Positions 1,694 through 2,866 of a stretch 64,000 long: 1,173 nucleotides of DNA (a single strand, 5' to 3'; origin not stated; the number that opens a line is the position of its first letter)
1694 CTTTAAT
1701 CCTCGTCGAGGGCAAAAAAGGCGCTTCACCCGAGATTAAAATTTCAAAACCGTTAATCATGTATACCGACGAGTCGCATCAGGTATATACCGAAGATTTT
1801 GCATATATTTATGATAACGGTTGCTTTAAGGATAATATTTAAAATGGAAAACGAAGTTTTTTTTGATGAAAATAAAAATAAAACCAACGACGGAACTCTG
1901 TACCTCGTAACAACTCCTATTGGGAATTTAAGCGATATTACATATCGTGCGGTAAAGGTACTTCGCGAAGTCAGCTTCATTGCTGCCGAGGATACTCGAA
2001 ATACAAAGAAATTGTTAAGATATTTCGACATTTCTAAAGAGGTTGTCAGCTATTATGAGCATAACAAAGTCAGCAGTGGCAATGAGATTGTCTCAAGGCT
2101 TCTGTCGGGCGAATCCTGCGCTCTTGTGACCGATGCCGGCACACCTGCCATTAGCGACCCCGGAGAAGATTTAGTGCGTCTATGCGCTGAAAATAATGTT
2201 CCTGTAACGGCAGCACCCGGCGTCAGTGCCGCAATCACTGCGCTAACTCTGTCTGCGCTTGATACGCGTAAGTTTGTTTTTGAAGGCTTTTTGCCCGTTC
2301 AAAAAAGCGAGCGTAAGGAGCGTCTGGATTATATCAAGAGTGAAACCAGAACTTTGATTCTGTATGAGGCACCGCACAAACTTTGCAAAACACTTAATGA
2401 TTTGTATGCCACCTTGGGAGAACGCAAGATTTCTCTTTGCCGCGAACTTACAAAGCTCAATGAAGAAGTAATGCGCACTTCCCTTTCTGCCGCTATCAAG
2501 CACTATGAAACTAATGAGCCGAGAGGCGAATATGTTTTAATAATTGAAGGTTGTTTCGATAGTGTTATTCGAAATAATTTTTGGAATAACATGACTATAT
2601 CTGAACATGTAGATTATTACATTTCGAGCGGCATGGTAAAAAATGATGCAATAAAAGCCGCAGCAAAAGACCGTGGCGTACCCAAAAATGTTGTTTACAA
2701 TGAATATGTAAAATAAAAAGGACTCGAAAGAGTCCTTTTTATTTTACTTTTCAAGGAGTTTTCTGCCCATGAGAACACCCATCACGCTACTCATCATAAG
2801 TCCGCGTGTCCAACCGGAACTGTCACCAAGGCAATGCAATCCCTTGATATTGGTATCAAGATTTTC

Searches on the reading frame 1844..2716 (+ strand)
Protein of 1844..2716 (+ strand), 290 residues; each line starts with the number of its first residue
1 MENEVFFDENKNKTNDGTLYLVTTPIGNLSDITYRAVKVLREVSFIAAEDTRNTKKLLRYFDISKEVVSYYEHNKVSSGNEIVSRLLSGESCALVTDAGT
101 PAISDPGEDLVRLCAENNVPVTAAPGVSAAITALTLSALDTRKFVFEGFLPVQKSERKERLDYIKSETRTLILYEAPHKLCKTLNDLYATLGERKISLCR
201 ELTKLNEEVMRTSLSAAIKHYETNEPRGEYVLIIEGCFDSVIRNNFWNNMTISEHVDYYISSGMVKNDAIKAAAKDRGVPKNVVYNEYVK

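Call 72: find_homologous_proteins(query=window:1844-2716:+, max_evalue=1e-40)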
Query window:1844-2716:+ (290 aa): 8000 proteins with E <= 1e-40 among 8000 candidates; the best 120 are listed.
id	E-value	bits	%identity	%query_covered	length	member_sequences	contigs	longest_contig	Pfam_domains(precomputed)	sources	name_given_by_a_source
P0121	1.3e-180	616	97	100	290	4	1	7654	PF00590.26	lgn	-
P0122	3.7e-165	566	88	100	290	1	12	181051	PF00590.26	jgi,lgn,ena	-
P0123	5.4e-165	565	89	100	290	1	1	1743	PF00590.26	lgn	-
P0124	1.2e-160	551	86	100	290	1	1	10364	PF00590.26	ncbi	-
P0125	7.3e-147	506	79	100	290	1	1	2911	PF00590.26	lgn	-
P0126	2.7e-142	491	79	98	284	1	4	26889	PF00590.26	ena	-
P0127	2.3e-141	488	76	100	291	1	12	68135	PF00590.26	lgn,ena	-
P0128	8.7e-141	486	76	100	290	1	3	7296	PF00590.26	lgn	-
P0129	1.1e-140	486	76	100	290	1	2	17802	PF00590.26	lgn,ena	-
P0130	1.3e-139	482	78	98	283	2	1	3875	PF00590.26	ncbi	-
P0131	1.8e-139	482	78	98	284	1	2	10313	PF00590.26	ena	-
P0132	7.7e-139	479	78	97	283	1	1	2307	PF00590.26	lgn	-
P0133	9.0e-139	479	77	98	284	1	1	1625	PF00590.26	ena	-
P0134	1.8e-138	478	77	98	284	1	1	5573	PF00590.26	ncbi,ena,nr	ncbi:MAG: 16S rRNA (cytidine(1402)-2'-O)-methyltransferase [Clostridia bacterium]|nr:16S rRNA (cytid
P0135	3.8e-138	477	77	98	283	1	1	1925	PF00590.26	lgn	-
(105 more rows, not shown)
